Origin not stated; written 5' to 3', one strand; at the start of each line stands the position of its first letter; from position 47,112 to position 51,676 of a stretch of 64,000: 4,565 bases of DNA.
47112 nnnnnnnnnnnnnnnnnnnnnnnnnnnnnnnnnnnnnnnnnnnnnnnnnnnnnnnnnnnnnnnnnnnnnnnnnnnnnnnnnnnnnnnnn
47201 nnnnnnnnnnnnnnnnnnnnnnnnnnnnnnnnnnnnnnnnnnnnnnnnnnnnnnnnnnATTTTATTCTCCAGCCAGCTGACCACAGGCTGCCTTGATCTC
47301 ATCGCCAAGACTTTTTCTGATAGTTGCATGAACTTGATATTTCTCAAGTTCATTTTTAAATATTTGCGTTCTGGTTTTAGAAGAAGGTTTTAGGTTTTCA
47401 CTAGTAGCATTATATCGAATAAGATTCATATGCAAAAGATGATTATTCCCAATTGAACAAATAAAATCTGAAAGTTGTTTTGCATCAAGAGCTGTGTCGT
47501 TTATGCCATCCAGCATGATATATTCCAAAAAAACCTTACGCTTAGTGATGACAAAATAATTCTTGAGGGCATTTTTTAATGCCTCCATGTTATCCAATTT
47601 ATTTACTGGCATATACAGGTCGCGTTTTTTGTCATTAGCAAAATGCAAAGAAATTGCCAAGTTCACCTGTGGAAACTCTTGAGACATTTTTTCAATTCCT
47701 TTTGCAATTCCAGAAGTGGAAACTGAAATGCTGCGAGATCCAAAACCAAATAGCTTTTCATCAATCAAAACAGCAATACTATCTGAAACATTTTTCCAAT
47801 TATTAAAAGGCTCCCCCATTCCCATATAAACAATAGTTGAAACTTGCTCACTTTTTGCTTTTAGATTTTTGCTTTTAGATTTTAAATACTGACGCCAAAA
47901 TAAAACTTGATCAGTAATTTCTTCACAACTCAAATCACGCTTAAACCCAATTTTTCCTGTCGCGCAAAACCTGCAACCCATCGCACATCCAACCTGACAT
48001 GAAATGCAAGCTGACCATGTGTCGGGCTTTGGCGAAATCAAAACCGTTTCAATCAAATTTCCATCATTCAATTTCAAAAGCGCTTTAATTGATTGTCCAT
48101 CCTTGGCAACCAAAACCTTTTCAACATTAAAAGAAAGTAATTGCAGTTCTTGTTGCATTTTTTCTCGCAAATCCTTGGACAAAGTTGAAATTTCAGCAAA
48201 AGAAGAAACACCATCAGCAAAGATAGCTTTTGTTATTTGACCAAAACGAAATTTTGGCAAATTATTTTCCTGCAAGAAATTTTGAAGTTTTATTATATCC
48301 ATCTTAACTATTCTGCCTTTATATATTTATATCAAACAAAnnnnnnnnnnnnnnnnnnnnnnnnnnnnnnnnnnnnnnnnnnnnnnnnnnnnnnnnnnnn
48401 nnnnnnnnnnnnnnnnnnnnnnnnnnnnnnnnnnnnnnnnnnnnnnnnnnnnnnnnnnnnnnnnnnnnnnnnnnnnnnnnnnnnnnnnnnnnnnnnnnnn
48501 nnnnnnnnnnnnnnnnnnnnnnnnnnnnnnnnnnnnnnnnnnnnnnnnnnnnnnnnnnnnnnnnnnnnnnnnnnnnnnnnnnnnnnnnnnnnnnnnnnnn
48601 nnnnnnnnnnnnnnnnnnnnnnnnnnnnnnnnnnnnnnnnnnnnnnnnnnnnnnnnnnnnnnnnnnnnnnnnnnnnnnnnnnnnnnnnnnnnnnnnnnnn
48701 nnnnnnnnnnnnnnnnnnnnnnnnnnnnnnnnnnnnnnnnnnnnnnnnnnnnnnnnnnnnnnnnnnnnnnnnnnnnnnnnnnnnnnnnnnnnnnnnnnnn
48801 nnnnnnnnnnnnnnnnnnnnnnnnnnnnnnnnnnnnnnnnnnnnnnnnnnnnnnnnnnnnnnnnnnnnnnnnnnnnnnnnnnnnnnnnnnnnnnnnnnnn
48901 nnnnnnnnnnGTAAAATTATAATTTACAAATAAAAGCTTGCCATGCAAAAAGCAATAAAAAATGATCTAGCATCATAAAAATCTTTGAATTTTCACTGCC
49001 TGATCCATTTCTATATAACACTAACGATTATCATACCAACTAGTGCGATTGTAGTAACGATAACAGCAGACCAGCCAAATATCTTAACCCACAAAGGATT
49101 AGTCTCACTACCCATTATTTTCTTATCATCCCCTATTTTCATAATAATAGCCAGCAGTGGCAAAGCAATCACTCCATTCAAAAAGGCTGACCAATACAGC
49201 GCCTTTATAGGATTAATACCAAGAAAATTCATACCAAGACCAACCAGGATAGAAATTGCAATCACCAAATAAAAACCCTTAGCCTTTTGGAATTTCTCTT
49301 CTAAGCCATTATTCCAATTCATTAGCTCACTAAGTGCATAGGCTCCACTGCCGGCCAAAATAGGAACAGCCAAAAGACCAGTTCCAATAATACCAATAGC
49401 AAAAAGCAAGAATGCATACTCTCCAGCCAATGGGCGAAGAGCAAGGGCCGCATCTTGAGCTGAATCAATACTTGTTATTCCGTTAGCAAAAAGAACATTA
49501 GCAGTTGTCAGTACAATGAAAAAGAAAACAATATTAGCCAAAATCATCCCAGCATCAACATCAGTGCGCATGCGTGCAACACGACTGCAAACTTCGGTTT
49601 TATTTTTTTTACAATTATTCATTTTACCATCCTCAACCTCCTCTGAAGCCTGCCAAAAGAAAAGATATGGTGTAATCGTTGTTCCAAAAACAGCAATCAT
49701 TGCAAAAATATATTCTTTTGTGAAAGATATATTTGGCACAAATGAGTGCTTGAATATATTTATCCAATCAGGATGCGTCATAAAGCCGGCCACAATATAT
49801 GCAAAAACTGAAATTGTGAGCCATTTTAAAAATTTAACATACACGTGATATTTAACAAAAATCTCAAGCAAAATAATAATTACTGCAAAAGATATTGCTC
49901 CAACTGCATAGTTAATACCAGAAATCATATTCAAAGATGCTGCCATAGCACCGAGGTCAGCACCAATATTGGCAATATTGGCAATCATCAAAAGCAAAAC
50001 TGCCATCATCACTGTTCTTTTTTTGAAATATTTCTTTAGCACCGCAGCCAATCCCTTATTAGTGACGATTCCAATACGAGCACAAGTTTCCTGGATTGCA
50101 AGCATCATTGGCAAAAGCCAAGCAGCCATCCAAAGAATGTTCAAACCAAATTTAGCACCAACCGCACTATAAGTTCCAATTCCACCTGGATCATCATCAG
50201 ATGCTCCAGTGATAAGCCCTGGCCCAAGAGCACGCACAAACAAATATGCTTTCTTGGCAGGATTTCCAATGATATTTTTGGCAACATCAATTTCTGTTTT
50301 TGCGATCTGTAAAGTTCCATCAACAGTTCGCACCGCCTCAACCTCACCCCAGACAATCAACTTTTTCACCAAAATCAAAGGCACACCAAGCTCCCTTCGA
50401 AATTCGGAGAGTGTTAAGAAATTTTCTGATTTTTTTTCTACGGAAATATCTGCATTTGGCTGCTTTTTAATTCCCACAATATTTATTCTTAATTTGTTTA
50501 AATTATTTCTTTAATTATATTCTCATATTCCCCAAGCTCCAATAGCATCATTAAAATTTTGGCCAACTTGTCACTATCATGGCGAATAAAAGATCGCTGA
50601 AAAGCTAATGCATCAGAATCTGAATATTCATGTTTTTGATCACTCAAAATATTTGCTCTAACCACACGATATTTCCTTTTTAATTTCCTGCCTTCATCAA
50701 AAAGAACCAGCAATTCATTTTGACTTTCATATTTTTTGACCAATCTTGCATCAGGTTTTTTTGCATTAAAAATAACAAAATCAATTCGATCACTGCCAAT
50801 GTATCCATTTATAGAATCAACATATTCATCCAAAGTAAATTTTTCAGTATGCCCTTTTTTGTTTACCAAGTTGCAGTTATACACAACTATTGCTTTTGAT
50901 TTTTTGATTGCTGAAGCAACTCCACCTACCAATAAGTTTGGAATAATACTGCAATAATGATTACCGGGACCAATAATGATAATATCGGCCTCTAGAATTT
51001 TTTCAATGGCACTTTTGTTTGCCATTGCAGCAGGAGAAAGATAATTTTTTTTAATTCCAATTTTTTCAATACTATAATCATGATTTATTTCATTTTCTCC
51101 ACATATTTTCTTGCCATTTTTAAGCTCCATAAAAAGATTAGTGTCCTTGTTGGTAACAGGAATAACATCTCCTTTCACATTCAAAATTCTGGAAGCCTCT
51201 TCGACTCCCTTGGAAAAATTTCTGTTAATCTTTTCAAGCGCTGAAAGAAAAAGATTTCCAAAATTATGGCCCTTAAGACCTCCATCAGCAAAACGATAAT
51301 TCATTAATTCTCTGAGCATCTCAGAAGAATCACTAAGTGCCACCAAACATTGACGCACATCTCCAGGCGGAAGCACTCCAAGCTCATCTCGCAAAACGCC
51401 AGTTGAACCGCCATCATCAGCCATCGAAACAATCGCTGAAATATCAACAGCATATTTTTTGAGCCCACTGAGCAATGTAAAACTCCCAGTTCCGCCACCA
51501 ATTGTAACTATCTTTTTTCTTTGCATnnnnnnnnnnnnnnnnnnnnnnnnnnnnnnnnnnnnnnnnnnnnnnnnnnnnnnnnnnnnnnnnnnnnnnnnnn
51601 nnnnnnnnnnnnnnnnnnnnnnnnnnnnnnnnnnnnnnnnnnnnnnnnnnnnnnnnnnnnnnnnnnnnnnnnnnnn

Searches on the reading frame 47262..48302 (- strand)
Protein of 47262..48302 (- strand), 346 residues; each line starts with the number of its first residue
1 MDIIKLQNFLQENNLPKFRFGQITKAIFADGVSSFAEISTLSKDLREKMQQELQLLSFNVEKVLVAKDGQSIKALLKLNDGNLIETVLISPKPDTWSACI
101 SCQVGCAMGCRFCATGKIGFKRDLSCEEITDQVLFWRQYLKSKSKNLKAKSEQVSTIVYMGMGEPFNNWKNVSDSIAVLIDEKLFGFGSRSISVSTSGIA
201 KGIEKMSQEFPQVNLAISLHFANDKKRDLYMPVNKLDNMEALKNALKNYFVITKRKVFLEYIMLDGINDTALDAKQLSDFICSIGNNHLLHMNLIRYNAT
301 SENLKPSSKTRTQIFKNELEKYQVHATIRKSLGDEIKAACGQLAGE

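Call 84: search_protein_families(library=pfam, proteins=[window:47262-48302:-], max_evalue=0.00001)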
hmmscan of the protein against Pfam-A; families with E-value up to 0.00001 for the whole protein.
window:47262-48302:- (346 aa): 2 families
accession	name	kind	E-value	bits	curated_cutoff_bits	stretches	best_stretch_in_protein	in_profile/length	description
PF04055.27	Radical_SAM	-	4.6e-11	43.6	29.5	1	101-270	2-157/166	Radical SAM superfamily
PF21016.3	RlmN_N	-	2.6e-09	37.1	24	1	2-53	7-58/60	Ribosomal RNA large subunit methyltransferase N-terminal domain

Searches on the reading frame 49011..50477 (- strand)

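Call 84: search_protein_families(library=pfam, proteins=[window:49011-50477:-], max_evalue=0.00001)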
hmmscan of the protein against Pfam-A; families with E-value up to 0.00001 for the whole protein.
window:49011-50477:- (488 aa): 1 family
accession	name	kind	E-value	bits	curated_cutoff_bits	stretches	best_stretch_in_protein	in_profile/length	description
PF01566.24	Nramp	-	3.9e-82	276.6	29.8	1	101-460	2-355/357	Natural resistance-associated macrophage protein-like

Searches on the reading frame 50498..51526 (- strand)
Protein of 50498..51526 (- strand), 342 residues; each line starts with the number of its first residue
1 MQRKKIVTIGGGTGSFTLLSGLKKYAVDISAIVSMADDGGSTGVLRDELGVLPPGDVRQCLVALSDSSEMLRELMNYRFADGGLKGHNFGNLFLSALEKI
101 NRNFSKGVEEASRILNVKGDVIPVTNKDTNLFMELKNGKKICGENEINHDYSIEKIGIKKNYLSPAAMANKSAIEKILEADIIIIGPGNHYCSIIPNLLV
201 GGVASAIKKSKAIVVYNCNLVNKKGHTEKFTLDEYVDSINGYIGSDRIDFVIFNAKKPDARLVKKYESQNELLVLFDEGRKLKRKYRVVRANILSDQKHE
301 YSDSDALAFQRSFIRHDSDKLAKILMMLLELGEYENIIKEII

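Call 43: search_protein_families(library=pfam, proteins=[window:50498-51526:-], max_evalue=0.001)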
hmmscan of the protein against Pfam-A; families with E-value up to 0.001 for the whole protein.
window:50498-51526:- (342 aa): 1 family
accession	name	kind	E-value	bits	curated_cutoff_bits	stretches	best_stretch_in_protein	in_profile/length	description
PF01933.23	CofD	-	4.6e-91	305.5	30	1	6-293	1-289/290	2-phospho-L-lactate transferase CofD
